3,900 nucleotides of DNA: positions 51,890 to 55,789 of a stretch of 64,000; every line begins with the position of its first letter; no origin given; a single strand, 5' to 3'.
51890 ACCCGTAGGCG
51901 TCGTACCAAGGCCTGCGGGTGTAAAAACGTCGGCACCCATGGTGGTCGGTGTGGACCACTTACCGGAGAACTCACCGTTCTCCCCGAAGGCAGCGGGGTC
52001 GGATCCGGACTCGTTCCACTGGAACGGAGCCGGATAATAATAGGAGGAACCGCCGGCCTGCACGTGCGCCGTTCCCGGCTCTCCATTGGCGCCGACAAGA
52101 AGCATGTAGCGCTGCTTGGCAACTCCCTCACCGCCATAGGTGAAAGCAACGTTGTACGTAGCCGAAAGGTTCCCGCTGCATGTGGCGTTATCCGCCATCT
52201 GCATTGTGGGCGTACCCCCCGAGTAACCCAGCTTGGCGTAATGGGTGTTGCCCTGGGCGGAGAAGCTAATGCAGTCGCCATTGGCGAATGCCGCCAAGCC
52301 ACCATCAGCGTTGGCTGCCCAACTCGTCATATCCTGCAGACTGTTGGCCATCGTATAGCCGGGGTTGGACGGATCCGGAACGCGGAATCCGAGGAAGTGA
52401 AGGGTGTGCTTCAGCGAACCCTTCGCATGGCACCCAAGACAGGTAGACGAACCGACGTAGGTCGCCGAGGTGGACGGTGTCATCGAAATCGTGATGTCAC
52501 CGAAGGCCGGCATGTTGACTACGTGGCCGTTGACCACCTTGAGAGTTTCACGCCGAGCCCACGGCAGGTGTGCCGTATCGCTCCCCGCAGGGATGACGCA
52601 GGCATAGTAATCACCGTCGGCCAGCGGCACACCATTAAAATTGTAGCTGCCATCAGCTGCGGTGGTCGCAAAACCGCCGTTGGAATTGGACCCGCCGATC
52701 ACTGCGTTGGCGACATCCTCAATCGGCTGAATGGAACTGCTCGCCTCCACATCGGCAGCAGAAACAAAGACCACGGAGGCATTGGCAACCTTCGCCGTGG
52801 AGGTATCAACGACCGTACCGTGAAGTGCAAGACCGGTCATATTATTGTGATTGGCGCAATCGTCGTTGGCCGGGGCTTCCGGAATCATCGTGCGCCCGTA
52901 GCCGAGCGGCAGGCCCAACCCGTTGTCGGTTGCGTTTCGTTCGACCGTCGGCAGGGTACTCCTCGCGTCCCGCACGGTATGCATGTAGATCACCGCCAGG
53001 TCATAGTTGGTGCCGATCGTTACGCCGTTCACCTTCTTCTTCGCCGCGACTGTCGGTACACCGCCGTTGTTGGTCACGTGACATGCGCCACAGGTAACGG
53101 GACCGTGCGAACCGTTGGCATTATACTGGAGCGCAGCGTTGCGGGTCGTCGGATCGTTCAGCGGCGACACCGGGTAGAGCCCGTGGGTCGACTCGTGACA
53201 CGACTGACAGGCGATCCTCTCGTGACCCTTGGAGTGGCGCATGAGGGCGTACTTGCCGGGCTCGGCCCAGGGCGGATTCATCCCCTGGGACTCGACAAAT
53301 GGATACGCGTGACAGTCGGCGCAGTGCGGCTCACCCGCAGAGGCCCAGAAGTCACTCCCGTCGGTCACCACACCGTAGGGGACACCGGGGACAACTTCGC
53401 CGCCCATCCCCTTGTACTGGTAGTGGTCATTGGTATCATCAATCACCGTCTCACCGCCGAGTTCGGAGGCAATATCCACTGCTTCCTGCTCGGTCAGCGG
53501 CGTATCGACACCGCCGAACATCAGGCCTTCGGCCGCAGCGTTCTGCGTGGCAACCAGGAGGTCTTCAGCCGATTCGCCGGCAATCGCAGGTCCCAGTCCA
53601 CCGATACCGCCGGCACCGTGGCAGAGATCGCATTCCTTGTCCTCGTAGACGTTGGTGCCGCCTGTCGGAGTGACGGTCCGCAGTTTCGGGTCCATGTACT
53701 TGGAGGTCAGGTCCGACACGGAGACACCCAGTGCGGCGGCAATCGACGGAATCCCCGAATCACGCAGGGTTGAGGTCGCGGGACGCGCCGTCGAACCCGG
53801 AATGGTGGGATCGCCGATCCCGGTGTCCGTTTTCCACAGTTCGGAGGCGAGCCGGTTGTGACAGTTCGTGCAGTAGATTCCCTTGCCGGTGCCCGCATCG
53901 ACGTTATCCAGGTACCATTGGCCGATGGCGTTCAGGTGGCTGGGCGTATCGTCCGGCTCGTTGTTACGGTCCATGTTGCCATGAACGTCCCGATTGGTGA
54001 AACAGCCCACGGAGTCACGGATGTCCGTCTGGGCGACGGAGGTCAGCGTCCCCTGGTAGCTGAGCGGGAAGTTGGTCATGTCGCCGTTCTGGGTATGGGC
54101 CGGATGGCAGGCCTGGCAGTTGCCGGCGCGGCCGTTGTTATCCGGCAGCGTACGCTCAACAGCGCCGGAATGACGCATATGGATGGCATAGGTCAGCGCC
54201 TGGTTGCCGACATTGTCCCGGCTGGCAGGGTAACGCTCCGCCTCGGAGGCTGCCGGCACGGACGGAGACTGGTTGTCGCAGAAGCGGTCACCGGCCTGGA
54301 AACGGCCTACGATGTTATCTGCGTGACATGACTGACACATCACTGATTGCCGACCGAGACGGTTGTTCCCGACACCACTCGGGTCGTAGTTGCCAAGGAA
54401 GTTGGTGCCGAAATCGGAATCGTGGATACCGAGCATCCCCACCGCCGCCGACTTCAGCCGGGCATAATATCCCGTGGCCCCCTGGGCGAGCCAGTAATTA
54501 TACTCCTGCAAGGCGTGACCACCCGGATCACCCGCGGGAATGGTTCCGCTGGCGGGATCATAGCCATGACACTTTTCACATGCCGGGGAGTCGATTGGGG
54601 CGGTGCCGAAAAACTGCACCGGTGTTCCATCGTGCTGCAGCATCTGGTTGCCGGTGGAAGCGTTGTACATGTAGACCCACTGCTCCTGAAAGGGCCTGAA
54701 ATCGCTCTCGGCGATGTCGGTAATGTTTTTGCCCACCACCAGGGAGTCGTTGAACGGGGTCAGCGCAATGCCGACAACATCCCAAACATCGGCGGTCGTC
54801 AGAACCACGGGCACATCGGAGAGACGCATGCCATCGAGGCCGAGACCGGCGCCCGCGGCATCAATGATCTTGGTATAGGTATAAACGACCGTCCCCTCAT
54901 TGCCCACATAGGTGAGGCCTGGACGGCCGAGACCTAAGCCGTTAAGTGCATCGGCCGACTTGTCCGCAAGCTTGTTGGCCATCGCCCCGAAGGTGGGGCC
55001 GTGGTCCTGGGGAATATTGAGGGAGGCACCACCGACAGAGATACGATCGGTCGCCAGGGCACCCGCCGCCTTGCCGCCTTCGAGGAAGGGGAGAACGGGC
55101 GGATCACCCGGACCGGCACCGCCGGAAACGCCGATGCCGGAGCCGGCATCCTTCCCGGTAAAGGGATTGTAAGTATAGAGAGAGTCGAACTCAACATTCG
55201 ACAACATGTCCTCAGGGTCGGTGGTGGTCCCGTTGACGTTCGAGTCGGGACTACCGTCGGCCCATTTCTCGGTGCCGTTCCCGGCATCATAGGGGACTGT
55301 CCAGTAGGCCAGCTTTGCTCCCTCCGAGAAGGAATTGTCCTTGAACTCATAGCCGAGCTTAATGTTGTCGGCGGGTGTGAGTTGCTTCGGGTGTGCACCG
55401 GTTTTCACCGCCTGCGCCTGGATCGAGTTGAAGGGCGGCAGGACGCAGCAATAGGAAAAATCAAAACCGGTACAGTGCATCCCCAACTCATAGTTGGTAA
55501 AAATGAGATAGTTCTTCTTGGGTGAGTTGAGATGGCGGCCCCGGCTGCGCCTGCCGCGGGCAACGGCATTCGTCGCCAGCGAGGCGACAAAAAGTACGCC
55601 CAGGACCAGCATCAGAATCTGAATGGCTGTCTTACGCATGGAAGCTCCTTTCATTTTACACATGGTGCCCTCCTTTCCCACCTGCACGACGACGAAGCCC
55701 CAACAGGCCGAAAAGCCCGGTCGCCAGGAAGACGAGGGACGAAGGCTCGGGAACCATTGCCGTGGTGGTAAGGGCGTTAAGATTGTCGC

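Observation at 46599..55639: Two paralogous multiheme cytochromes: a 7-heme protein duplicated as the N-terminal half of a 16-heme giant, sharing a non-heme N-terminal domain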

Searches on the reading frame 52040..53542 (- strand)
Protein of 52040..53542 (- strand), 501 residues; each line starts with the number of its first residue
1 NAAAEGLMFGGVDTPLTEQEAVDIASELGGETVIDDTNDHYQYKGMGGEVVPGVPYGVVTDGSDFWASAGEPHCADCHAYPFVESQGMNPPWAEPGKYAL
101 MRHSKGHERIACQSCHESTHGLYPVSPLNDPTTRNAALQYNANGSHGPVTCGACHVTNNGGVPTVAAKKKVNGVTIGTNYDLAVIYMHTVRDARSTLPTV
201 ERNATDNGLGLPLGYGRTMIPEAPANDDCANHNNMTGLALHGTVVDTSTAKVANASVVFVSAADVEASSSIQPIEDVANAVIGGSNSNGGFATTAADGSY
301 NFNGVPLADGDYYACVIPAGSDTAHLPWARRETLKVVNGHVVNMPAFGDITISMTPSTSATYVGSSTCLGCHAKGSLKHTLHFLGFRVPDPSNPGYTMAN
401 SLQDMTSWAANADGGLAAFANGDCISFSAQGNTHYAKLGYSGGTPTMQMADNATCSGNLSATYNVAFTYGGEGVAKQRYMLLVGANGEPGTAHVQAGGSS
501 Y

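Call 24: find_related_loci(query=window:52040-53542:-, collection=genome_contigs, flank=10000)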
Query window:52040-53542:- (501 aa) in genome_contigs; peptide patterns used: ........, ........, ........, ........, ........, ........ (x = any residue, [..] = any of these).
18 stretches matched a pattern; 1 encode a relative of the query (tblastn E <= 1e-3); 1 distinct loci.
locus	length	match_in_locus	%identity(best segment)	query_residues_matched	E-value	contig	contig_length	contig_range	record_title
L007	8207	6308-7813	73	1-501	0e+0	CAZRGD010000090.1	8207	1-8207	MAG TPA_asm: uncultured Nitrospirota bacterium isolate binchicken_co64_67 genome assembly, contig: NODE_6272_length_8207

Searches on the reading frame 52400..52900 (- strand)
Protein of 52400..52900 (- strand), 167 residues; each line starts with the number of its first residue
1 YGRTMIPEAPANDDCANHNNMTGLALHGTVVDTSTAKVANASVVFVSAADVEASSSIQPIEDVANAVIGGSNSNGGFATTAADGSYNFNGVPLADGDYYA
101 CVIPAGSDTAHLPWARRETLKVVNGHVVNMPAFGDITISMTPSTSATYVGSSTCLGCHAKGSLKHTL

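Call 50: search_protein_families(library=pfam, proteins=[window:52400-52900:-], max_evalue=10)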
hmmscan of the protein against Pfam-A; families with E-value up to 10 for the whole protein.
window:52400-52900:- (167 aa): 2 families
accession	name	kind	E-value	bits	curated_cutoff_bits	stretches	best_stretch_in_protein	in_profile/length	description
PF13620.12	CarboxypepD_reg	-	0.00035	21.3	32.3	1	26-99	2-51/82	Carboxypeptidase regulatory-like domain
PF13442.11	Cytochrome_CBB3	-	0.15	12.9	27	0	151-162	11-22/68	Cytochrome C oxidase, cbb3-type, subunit III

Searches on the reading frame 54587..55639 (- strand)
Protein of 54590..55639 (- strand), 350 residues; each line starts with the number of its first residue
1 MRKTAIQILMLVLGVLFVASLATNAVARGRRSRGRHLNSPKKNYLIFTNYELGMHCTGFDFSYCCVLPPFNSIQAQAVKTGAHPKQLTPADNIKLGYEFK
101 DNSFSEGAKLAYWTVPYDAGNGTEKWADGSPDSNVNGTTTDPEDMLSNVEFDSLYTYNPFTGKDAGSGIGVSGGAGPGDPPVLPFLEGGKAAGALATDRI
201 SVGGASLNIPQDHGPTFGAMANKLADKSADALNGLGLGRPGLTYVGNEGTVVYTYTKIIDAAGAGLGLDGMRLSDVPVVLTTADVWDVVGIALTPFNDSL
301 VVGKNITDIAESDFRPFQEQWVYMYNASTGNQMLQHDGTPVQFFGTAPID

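Call 50: search_protein_families(library=pfam, proteins=[window:54590-55639:-], max_evalue=10)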
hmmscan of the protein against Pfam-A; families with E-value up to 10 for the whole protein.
window:54590-55639:- (350 aa): 0 families

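Call 52: search_protein_representatives(alignment_id=A2)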
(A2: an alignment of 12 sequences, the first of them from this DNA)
Query: 12 sequences, 256 profile positions. Proteins with E-value up to 0.001 (for the whole library): 454; up to 1e-10: 143; up to 1e-30: 45. The best 150 are listed.
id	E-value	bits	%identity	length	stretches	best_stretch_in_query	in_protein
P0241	3.9e-118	410.1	-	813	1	1-256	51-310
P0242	1.2e-95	336.5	-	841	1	4-256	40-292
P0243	4.5e-95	334.5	-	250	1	1-201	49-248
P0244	2.5e-89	315.7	-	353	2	28-203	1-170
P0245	3.4e-84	298.9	-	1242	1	4-256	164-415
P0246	1.3e-81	290.4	-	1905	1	2-255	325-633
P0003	3.6e-80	285.7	-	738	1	2-256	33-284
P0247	1.4e-78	280.5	-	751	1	2-256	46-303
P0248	7.5e-77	274.8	-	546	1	2-256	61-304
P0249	1.0e-76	274.4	-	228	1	16-236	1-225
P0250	6.8e-76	271.7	-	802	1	2-256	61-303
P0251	1.7e-69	250.7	-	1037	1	2-256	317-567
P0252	8.0e-69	248.5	-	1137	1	3-256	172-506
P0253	6.2e-66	239.0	-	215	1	2-154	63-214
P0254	1.6e-62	227.9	-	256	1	2-213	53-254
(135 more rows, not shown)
